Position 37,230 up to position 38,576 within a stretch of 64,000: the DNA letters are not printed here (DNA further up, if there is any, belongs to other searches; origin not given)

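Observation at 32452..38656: Repeat-bracketed accessory island: CARF-HTH regulator, PD-(D/E)xK-like protein, micro-ORF, atypical kinase and receiver-effector, a candidate undescribed defence/stress module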

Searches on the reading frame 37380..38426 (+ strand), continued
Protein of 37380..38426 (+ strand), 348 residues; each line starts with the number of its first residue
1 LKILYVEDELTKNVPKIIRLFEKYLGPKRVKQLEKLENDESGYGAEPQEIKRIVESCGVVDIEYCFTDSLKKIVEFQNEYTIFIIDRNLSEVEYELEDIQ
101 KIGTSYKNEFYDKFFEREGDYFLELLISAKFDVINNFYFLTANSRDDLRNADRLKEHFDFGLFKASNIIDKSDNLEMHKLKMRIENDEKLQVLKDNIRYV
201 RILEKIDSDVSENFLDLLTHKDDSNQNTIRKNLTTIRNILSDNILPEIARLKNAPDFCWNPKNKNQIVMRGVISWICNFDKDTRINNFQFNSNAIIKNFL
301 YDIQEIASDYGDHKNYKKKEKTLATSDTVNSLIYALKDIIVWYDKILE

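Call 32: predict_structure(alignment_id=A1)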
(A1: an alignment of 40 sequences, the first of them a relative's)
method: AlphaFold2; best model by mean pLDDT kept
length: 348 residues; sequences in the alignment: 40
mean_pLDDT: 90.9   pTM: 0.84
mean pLDDT of the five models: 90.9, 90.5, 90.4, 89.6, 89.3
residues with pLDDT >= 90: 255; 70-90: 79; 50-70: 14; < 50: 0
segments of 3 or more residues with pLDDT < 50: none
pLDDT, mean of each block of 10 residues (from residue 1): 94 92 95 83 77 95 95 93 93 90 90 90 93 94 81 83 89 92 94 95 94 95 93 96 96 95 92 92 89 95 92 61 89 98 93
secondary structure, 60 per line:
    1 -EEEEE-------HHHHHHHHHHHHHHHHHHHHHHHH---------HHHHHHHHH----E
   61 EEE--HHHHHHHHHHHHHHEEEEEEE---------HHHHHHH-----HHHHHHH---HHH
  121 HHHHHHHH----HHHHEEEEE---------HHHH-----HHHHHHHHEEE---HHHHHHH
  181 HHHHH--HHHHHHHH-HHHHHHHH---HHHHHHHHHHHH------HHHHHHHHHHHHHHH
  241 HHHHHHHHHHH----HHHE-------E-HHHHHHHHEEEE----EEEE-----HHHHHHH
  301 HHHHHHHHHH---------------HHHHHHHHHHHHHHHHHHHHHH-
elements in order: E2-6 H14-37 H47-55 E60-63 H66-79 E80-86 H96-102 H108-114 H118-128 H133-136 E137-141 H151-154 H160-167 E168-170 H174-185 H188-195 H197-204 H208-219 H226-251 H269-276 E277-280 E285-288 H294-310 H326-347

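Call 37: fold_search(model_id=the predicted structure, library=pdb)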
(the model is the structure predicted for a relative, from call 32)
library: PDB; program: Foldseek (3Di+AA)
matches with E <= 10: 351; with E <= 0.001: 0
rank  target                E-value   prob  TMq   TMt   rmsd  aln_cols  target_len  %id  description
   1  8tef_A                5.6e-02  0.97  0.27  0.19  17.0       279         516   12  PorX primitive monoclinic crystal form (released 2024-04-17)
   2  1zh2_B                1.1e-01  0.99  0.23  0.58   6.6       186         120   12  Crystal Structure Of The Calcium-Bound Receiver Domain Of Kdp Potassium Transport System Response Regulator KdpE (released 2005-12-13)
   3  8tef_C                1.1e-01  0.80  0.24  0.18  16.5       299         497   12  PorX primitive monoclinic crystal form (released 2024-04-17)
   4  4aur                  1.7e-01  0.13  0.17  0.12  37.6       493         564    9  LeoA bacterial dynamin GTPase from ETEC (released 2013-08-28)
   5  5uxw_B                2.4e-01  0.80  0.18  0.24   8.8       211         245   11  Crystal Structure of Anti-anti-sigma factor PhyR from Bartonella quintana (released 2018-02-28)
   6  5xx1_A                2.7e-01  0.25  0.22  0.13  13.6       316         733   11  Crystal structure of Arginine decarboxylase (AdiA) from Salmonella typhimurium (released 2018-05-16)
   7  5xx1_F                2.9e-01  0.23  0.21  0.12  13.1       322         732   12  Crystal structure of Arginine decarboxylase (AdiA) from Salmonella typhimurium (released 2018-05-16)
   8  8phx_C                3.1e-01  0.91  0.23  0.54   7.3       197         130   15  Receiver Domain of the Hybrid Histidine Kinase Sln1 of Candida albicans (released 2024-07-03)
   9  8phx_A                3.2e-01  0.94  0.24  0.56   7.2       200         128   14  Receiver Domain of the Hybrid Histidine Kinase Sln1 of Candida albicans (released 2024-07-03)
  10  5xx1_G                3.2e-01  0.21  0.21  0.12  13.1       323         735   12  Crystal structure of Arginine decarboxylase (AdiA) from Salmonella typhimurium (released 2018-05-16)
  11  4xlt                  3.9e-01  0.75  0.22  0.49   8.6       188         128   10  Crystal structure of response regulator receiver protein from Dyadobacter fermentans DSM 18053 (released 2015-01-28)
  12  6oec_G                3.9e-01  0.75  0.23  0.48  13.2       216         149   14  Yeast Spc42 Trimeric Coiled-Coil Amino Acids 181-211 fused to PDB: 3H5I (released 2019-04-24)
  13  6oec_K                3.9e-01  0.57  0.19  0.38  12.4       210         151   14  Yeast Spc42 Trimeric Coiled-Coil Amino Acids 181-211 fused to PDB: 3H5I (released 2019-04-24)
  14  5xx1_B                3.9e-01  0.21  0.22  0.12  12.8       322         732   12  Crystal structure of Arginine decarboxylase (AdiA) from Salmonella typhimurium (released 2018-05-16)
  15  5xx1_H                3.9e-01  0.20  0.21  0.12  13.1       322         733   12  Crystal structure of Arginine decarboxylase (AdiA) from Salmonella typhimurium (released 2018-05-16)
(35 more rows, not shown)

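Call 63: search_protein_families(library=pfam, proteins=[L006:5930-7360:+, L009:4308-5738:+, L013:13732-15339:+, L006:2936-5920:+, L006:10196-11323:+, L006:11327-11884:+, L023:4383-6227:+], max_evalue=0.01)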
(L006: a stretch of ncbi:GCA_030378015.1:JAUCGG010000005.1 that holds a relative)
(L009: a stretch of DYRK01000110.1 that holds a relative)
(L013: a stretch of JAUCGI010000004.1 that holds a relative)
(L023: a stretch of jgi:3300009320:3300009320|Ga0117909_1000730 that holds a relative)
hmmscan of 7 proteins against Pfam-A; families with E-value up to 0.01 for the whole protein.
L006:5930-7360:+ (476 aa): 0 families

L009:4308-5738:+ (477 aa): 0 families

L013:13732-15339:+ (536 aa): 0 families

L006:2936-5920:+ (994 aa): 14 families
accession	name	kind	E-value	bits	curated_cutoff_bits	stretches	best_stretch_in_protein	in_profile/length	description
PF00515.34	TPR_1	-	2.2e-28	97.3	27.8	2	222-254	2-34/34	Tetratricopeptide repeat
PF07719.23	TPR_2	-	4.8e-26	89.1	27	2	145-175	1-31/34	Tetratricopeptide repeat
PF13414.12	TPR_11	-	6.2e-23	80.7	26.8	2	236-269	9-42/42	TPR repeat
PF13431.12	TPR_17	-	1.5e-16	59.6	24.4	2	134-164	2-32/34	Tetratricopeptide repeat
PF13181.12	TPR_8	-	5.5e-14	51.5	25.7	0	222-254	2-34/34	Tetratricopeptide repeat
PF13432.12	TPR_16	-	7.6e-14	52.3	32.7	1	134-172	20-58/65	Tetratricopeptide repeat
PF13424.12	TPR_12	-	4e-13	49.8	30.1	0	390-455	4-71/77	Tetratricopeptide repeat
PF13371.12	TPR_9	-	8.6e-13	48.6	35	1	130-172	14-56/73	Tetratricopeptide repeat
PF14559.12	TPR_19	-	1.2e-08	35.6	25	1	235-276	5-46/68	Tetratricopeptide repeat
PF13428.12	TPR_14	-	1.5e-06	28.7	23.5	0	222-261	2-41/44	Tetratricopeptide repeat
PF10516.15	SHNi-TPR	-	2.2e-06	27.5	21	0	234-250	14-30/38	SHNi-TPR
PF23914.1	TPR_CcmH_CycH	-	0.00011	22.5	42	1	130-254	35-154/158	Cytochrome c-type biogenesis protein H TPR domain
PF13174.12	TPR_6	-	0.0047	17.9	26.3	0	432-456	3-27/33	Tetratricopeptide repeat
PF25570.1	TPR_DENND3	-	0.0074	16.7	27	0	16-58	32-72/115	DENND3-like, TPR repeats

L006:10196-11323:+ (375 aa): 6 families
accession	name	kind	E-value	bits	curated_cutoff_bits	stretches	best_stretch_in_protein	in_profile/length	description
PF13175.12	AAA_15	-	1.3e-20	74.8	32.1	2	260-303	329-373/374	AAA ATPase domain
PF13304.12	AAA_21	-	3.5e-13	50.7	27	1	249-302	245-301/304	AAA domain, putative AbiEii toxin, Type IV TA system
PF13476.12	AAA_23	-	7e-06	27.2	27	1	2-34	1-33/201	AAA domain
PF02463.25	SMC_N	-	0.0026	17.7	40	0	2-40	4-44/220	RecF/RecN/SMC N terminal domain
PF11398.14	DUF2813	-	0.0029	17.5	21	0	2-46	5-48/372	Protein of unknown function (DUF2813)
PF13514.12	AAA_27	-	0.0038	17.3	22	1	3-40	6-46/206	AAA domain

L006:11327-11884:+ (185 aa): 0 families

L023:4383-6227:+ (614 aa): 2 families
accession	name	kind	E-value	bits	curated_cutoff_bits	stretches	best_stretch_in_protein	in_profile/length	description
PF13589.12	HATPase_c_3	-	1e-10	42.2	25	1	39-145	5-103/137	Histidine kinase-, DNA gyrase B-, and HSP90-like ATPase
PF02518.31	HATPase_c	-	0.0023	18.8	26.4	1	39-83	8-54/111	Histidine kinase-, DNA gyrase B-, and HSP90-like ATPase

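Call 67: search_protein_families(library=pfam, alignment_id=A1, max_evalue=1)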
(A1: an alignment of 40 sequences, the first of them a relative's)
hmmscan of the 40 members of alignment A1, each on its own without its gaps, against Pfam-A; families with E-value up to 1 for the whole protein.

A. member 1, P0005 (348 aa): 1 family
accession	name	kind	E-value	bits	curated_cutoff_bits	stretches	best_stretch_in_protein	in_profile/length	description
PF08655.15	DASH_Ask1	-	0.093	13.1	20.7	1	228-257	14-43/64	DASH complex subunit Ask1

B. families by the number of members that match (of 40 scanned): 28 families (the first 25 are shown)
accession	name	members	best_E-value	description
PF08655.15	DASH_Ask1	2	0.093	DASH complex subunit Ask1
PF20648.2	DUF6809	2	0.14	Family of unknown function (DUF6809)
PF14060.11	DUF4252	1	3.8e-05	Domain of unknown function (DUF4252)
PF23302.1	HTH_DNAJC9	1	0.003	DNAJC9 HTH domain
PF14507.12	CppA_C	1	0.004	CppA C-terminal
PF18734.6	HEPN_AbiU2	1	0.0079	AbiU2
PF03976.20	PPK2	1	0.0095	Polyphosphate kinase 2 (PPK2)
PF09109.15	Xol-1_GHMP-like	1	0.011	Switch protein XOL-1, GHMP-like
PF23837.1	DUF7207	1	0.028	Family of unknown function (DUF7207)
PF25474.1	TPR_TmcB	1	0.031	TmcB, TPR repeats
PF03673.18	UPF0128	1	0.034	Uncharacterised protein family (UPF0128)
PF05983.16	Med7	1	0.051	MED7 protein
PF12153.13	CAP18_C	1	0.053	LPS binding domain of CAP18 (C terminal)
PF10849.13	DUF2654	1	0.059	Protein of unknown function (DUF2654)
PF00621.25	RhoGEF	1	0.062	RhoGEF domain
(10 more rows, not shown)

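Call 70: search_protein_families(library=padloc, alignment_id=A3, max_evalue=0.00001)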
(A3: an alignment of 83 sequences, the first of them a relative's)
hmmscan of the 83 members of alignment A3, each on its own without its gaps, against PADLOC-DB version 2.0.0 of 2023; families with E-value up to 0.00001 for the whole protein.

A. member 1, L009:247-714:+ (156 aa): 0 families

B. families by the number of members that match (of 83 scanned): 221 families (the first 25 are shown)
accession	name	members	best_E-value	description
PDLC04135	mad3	5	1.1e-56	mads_3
PDLC02980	AriA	5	6.3e-23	-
PDLC02335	AbiLi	4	1.9e-16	AbiLi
PDLC02914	ATPase-Toprim_I-B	4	8.5e-12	-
PDLC03878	NsnB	3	3.1e-50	-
PDLC02979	AriA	3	7.2e-29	-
PDLC04214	HEC-02A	3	3.7e-24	-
PDLC00271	PtuA1|PtuA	3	1.9e-16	AAA ATPase domain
PDLC00278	PtuA1|PtuA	3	2.7e-14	AAA ATPase domain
PDLC02981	AriAB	3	4.3e-14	-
PDLC02913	ATPase_I-A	3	7.9e-14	-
PDLC04178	HEC-01A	3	1.4e-13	-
PDLC00298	PtuA1|PtuA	3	1.8e-13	AAA ATPase domain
PDLC00305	PtuA1|PtuA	3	1.9e-13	AAA ATPase domain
PDLC00299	PtuA1|PtuA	3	1e-12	AAA ATPase domain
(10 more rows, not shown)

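Call 71: search_protein_families(library=pfam, alignment_id=A3, max_evalue=0.00001)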
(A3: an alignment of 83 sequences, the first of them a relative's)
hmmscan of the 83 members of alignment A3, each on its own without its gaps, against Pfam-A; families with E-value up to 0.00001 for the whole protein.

A. member 1, L009:247-714:+ (156 aa): 0 families

B. families by the number of members that match (of 83 scanned): 115 families (the first 25 are shown)
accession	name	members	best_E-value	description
PF13304.12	AAA_21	5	2.6e-21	AAA domain, putative AbiEii toxin, Type IV TA system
PF02463.25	SMC_N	4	1.7e-10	RecF/RecN/SMC N terminal domain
PF00005.33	ABC_tran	3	1.4e-48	ABC transporter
PF00515.34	TPR_1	3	7.1e-44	Tetratricopeptide repeat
PF07719.23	TPR_2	3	3.3e-41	Tetratricopeptide repeat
PF13424.12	TPR_12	3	1.3e-39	Tetratricopeptide repeat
PF13181.12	TPR_8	3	1e-38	Tetratricopeptide repeat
PF14559.12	TPR_19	3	1.2e-29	Tetratricopeptide repeat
PF13175.12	AAA_15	3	4.4e-27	AAA ATPase domain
PF13428.12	TPR_14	3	1.9e-20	Tetratricopeptide repeat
PF13860.13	FlgD_ig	3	1.6e-10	FlgD Ig-like domain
PF18962.6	Por_Secre_tail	3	2.5e-10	Secretion system C-terminal sorting domain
PF13431.12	TPR_17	2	5.5e-32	Tetratricopeptide repeat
PF00072.30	Response_reg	2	8.8e-32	Response regulator receiver domain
PF13414.12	TPR_11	2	8.4e-30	TPR repeat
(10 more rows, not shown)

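Call 90: search_dna_similar(query=window:37380-38426:+, collection=plasmids, mode=protein, max_evalue=0.001)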
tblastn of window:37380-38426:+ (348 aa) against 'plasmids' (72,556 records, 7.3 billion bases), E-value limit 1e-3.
No match.

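Call 91: search_dna_similar(query=window:37380-38426:+, collection=phages, mode=protein, max_evalue=0.001)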
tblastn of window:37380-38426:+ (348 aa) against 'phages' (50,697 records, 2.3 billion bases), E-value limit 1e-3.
No match.

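Call 92: find_related_loci(query=A1, collection=viral_contigs, flank=8000)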
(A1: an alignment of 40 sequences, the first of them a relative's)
Query A1 (348 aa) in viral_contigs; peptide patterns used: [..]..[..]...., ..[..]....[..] (x = any residue, [..] = any of these).
47 stretches matched a pattern, but none encodes a relative of the query by tblastn (E <= 1e-3).

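Call 94: find_encoding_contigs(protein=P0059, flank=10000, max_places=1)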
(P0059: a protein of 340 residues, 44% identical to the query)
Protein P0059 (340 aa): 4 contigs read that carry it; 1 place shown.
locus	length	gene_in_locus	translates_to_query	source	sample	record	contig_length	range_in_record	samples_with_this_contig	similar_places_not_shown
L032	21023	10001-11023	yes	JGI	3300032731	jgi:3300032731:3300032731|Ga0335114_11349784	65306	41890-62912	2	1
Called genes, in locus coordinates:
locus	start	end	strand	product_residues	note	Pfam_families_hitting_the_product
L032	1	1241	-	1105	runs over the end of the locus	PF13529:Peptidase_C39_2 (faint), PF13860:FlgD_ig, PF18962:Por_Secre_tail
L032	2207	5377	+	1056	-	PF00176:SNF2-rel_dom, PF04851:ResIII, PF00271:Helicase_C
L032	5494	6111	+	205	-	PF01205:Impact_N, PF09186:DUF1949 (weak)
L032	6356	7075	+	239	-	PF06956:RtcR, PF02954:HTH_8 (weak)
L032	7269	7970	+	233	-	PF04002:RadC (faint)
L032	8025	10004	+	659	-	-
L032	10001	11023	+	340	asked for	-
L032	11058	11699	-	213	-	PF13353:Fer4_12, PF04055:Radical_SAM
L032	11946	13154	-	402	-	PF01979:Amidohydro_1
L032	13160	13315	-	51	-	-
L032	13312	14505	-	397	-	PF12797:Fer4_2 (faint), PF12837:Fer4_6 (faint), PF12838:Fer4_7, PF13187:Fer4_9 (weak), PF13237:Fer4_10 (weak), PF00037:Fer4 (weak), PF01012:ETF, PF00766:ETF_alpha, +2 more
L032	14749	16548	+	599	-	PF00009:GTP_EFTU, PF01926:MMR_HSR1 (faint), PF10662:PduV-EutP (faint), PF00071:Ras (weak), PF03144:GTP_EFTU_D2, PF14492:EFG_III (faint), PF00679:EFG_C, PF06421:LepA_C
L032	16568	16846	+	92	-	-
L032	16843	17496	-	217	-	PF00710:Asparaginase, PF17763:Asparaginase_C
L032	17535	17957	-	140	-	PF00710:Asparaginase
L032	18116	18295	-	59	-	-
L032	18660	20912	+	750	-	PF03030:H_PPase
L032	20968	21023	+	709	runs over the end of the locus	PF01734:Patatin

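Call 95: find_encoding_contigs(protein=P0084, flank=10000, max_places=1)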
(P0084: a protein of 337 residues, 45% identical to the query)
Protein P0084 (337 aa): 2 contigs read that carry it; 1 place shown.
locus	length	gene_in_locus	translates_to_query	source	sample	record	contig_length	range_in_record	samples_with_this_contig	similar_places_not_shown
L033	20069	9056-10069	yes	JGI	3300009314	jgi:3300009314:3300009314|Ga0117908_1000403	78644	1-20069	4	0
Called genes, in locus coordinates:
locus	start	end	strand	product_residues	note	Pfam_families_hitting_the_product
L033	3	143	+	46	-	?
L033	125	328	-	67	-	-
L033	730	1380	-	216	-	PF07853:DUF1648, PF13630:SdpI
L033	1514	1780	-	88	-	PF12840:HTH_20, PF13412:HTH_24 (weak), PF01022:HTH_5, PF08279:HTH_11 (weak), PF21476:PF0610-like_N (weak)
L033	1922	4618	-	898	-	PF02739:5_3_exonuc_N, PF01367:5_3_exonuc, PF01612:DNA_pol_A_exo1, PF22619:DNA_polI_exo1 (weak), PF00476:DNA_pol_A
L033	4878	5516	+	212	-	-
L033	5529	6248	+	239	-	PF06956:RtcR, PF02954:HTH_8 (weak)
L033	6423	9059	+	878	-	-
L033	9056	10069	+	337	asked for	-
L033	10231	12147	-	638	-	PF00682:HMGL-like, PF02436:PYC_OADA, PF00364:Biotin_lipoyl, PF25973:BSH_CzcB (faint)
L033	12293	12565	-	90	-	PF18765:Polbeta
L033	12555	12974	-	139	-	PF05168:HEPN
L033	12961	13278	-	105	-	PF01909:NTP_transf_2, PF18765:Polbeta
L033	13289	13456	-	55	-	-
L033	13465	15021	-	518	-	PF01039:Carboxyl_trans, PF03255:ACCA (weak)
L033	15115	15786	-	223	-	-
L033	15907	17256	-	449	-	PF00180:Iso_dh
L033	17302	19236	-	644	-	PF00330:Aconitase, PF00694:Aconitase_C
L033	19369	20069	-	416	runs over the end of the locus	PF00285:Citrate_synt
